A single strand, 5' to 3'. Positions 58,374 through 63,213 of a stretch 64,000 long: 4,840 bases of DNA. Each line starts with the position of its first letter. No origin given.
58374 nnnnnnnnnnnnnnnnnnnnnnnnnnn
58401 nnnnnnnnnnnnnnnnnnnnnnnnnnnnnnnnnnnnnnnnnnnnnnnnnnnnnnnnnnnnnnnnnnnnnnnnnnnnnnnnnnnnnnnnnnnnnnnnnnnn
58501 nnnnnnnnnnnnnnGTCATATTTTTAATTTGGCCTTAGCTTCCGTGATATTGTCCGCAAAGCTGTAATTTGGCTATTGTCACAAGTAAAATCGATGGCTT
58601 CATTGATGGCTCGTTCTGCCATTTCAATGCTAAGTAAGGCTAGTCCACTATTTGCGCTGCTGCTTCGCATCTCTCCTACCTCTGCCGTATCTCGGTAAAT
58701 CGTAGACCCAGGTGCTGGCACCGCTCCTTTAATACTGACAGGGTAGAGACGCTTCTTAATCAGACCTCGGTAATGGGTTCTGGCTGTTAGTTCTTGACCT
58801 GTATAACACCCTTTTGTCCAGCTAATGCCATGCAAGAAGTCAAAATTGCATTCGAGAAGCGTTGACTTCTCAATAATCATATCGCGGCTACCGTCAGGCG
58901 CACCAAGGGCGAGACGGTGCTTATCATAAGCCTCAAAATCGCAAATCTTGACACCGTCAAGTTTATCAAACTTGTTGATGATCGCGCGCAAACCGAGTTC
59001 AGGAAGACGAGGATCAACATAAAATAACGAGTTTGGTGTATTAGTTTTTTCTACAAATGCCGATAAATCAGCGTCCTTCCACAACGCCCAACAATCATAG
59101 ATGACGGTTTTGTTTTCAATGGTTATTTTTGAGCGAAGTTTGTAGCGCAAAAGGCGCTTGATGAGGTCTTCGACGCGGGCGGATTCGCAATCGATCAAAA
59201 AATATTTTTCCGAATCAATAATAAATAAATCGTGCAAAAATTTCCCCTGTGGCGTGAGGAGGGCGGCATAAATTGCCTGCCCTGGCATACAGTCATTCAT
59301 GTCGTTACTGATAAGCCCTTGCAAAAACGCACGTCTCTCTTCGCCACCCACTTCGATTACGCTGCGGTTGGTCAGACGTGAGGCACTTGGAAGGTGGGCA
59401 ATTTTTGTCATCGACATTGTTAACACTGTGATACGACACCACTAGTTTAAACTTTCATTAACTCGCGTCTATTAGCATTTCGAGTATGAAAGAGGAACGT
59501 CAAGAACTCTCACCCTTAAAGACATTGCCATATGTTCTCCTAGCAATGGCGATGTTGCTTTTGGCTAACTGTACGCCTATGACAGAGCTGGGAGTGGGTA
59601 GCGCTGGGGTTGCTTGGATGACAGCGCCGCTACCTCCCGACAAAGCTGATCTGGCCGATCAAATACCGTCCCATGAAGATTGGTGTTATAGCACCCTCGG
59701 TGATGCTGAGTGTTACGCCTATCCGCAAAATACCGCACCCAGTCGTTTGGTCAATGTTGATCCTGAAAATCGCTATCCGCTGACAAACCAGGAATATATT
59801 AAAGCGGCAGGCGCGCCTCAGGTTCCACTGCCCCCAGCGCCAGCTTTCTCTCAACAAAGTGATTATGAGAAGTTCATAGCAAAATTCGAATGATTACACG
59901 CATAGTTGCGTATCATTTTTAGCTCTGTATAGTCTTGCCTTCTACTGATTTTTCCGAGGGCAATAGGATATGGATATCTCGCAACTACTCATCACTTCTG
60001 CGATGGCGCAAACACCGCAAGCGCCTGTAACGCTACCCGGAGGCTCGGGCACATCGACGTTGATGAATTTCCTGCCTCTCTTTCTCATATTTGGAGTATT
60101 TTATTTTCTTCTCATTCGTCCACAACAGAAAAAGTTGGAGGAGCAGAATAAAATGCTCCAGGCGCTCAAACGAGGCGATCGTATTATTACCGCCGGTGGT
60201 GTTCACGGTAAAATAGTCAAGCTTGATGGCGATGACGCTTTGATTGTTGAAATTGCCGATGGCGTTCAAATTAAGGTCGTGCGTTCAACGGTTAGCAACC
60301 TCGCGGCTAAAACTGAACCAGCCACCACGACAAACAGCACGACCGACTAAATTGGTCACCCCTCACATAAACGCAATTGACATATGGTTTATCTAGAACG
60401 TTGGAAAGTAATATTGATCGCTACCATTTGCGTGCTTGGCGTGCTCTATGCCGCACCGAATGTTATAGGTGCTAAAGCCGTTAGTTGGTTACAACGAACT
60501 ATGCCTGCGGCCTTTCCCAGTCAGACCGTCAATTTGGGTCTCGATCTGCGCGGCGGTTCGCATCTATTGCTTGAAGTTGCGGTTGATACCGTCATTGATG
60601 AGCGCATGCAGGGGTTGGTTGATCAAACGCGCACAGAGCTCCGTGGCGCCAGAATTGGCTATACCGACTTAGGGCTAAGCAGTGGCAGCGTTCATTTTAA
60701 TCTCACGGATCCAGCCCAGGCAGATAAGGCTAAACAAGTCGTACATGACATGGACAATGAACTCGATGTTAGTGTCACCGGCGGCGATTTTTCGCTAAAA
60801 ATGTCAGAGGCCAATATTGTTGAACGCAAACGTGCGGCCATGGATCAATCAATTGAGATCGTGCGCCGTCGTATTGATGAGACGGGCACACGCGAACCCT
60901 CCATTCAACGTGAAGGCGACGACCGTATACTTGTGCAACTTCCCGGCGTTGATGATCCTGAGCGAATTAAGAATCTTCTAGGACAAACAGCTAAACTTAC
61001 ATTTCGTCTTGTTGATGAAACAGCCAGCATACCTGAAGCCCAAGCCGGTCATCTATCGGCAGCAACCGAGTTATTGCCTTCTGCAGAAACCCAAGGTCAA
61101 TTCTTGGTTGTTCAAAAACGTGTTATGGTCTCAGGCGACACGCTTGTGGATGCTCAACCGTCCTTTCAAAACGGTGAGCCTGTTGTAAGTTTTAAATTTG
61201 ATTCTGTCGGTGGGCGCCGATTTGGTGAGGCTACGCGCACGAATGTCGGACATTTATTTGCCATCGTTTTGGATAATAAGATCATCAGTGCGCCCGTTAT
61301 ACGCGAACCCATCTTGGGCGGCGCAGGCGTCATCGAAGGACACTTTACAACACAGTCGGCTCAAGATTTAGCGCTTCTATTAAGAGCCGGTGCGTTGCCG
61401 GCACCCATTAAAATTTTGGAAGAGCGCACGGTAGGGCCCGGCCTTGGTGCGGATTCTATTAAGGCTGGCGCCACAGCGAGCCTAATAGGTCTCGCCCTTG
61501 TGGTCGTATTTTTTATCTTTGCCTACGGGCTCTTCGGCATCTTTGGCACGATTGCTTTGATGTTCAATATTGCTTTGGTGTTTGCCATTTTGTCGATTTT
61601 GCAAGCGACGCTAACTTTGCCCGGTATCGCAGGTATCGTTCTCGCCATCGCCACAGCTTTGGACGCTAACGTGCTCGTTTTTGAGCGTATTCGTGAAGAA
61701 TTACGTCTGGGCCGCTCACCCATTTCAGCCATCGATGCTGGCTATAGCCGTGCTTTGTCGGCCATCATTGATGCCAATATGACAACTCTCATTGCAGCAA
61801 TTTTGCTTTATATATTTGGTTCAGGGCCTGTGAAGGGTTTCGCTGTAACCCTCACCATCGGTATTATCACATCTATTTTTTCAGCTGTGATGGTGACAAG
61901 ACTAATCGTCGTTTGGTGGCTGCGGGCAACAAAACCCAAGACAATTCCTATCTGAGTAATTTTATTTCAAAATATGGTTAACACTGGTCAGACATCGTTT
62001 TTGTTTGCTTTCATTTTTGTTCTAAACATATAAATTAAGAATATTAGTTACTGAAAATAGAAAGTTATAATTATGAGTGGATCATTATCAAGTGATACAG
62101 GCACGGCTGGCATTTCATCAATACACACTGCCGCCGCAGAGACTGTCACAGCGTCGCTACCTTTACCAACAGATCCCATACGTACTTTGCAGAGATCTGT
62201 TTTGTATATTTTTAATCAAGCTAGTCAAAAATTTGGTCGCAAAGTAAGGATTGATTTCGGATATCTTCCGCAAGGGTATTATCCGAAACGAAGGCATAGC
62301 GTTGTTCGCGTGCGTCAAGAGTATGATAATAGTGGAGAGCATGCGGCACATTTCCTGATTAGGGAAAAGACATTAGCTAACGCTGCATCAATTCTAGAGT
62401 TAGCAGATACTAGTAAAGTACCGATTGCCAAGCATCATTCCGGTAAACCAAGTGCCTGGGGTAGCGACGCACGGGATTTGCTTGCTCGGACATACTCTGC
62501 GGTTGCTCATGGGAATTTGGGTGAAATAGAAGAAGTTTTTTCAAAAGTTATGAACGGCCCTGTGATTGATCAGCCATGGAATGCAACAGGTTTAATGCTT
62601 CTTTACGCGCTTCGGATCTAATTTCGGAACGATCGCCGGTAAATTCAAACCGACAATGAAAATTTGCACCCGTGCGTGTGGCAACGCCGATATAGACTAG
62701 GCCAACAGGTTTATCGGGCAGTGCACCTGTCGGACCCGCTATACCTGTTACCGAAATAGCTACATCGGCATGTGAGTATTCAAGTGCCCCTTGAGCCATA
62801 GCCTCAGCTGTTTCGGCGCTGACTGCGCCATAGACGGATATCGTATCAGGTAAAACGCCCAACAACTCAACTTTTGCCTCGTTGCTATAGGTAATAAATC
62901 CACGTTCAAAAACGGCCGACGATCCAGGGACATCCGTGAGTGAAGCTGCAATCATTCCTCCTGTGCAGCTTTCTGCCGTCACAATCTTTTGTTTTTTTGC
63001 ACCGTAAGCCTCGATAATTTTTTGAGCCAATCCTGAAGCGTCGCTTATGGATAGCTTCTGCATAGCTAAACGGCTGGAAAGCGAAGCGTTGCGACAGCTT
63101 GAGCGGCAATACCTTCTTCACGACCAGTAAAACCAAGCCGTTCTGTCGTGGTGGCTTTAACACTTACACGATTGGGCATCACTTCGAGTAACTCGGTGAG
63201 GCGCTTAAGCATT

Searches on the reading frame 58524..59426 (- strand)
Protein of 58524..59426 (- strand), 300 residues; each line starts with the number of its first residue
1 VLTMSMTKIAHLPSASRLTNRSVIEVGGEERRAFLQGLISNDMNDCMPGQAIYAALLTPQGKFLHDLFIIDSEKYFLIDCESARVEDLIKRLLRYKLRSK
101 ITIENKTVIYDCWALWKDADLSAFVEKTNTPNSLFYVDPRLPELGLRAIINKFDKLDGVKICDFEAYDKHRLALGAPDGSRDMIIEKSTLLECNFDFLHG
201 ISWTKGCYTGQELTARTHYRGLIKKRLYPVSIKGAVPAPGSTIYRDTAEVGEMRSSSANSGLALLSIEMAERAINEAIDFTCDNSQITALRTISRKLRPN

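Call 38: find_related_loci(query=window:58524-59426:-, collection=metagenome_contigs, flank=10000)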
Query window:58524-59426:- (300 aa) in metagenome_contigs; peptide patterns used: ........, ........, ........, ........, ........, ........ (x = any residue, [..] = any of these).
79 stretches matched a pattern; 22 encode a relative of the query (tblastn E <= 1e-3); 22 distinct loci.
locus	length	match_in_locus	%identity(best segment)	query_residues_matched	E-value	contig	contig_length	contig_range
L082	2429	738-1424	51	20-268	2e-75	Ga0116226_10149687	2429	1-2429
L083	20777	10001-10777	44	18-285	3e-67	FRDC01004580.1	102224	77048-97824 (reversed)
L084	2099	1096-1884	31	21-281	5e-24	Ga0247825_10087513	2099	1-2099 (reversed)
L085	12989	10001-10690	30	18-261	1e-23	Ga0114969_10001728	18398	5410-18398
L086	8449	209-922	31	21-266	2e-23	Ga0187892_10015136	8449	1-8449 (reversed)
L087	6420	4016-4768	29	21-281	2e-22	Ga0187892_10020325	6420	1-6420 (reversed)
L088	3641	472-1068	30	20-221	1e-18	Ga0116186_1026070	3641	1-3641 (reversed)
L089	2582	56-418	38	171-290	2e-18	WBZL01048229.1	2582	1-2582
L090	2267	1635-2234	27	20-221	2e-18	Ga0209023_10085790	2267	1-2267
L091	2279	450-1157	28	21-250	1e-16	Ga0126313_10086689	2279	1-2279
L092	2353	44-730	31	14-264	2e-16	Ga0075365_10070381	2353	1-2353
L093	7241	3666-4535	25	19-296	2e-14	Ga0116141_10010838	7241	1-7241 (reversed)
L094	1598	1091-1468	34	157-281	2e-13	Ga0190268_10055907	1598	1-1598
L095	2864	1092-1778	31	28-278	2e-13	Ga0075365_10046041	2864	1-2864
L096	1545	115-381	36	201-283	1e-6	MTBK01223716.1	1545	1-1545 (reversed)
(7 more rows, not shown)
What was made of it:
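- Tried and rejected: The metagenome scan with ygfZ reached 51% at best (call 38).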

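Call 58: find_encoding_contigs(protein=window:58524-59426:-, flank=10000, max_places=10)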
Protein window:58524-59426:- (300 aa): no gene with exactly this product is on record in the collection.

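Call 59: find_encoding_contigs(protein=window:58524-59411:-, flank=10000, max_places=10)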
Protein window:58524-59411:- (295 aa): 1 contig read that carries it; 1 place shown.
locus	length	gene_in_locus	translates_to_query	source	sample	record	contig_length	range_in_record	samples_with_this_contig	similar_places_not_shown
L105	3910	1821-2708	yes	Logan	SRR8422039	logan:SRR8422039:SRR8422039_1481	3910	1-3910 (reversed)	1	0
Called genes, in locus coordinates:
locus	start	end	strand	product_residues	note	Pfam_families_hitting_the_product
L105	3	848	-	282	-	?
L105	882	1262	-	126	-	PF02699:YajC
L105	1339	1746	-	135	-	-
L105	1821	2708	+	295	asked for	PF01571:GCV_T, PF25455:Beta-barrel_CAF17_C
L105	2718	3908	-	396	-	?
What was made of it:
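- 58524..59426 (-): ygfZ (folate-binding CAF17/YgfZ family), the right border of the slot, convergent with ppdK. Pfam GCV_T and Beta-barrel_CAF17_C (call 59).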

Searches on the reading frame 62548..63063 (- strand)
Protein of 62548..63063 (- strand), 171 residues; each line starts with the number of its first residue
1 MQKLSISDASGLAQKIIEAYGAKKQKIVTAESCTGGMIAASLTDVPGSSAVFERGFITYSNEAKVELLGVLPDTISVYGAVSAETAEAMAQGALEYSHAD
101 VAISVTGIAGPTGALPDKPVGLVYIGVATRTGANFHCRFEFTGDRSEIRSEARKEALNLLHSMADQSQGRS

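Call 85: find_encoding_contigs(protein=window:62548-63063:-, flank=10000, max_places=6)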
Protein window:62548-63063:- (171 aa): 1 contig read that carries it; 1 place shown.
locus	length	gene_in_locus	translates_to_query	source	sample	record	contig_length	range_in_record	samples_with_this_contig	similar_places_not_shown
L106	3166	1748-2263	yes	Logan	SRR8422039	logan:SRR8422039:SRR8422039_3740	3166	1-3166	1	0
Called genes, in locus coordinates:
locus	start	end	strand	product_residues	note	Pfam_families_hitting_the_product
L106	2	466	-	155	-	?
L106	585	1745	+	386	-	PF01128:IspD, PF12804:NTP_transf_3, PF02542:YgbB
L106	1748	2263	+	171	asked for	PF02464:CinA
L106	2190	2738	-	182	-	-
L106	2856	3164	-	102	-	?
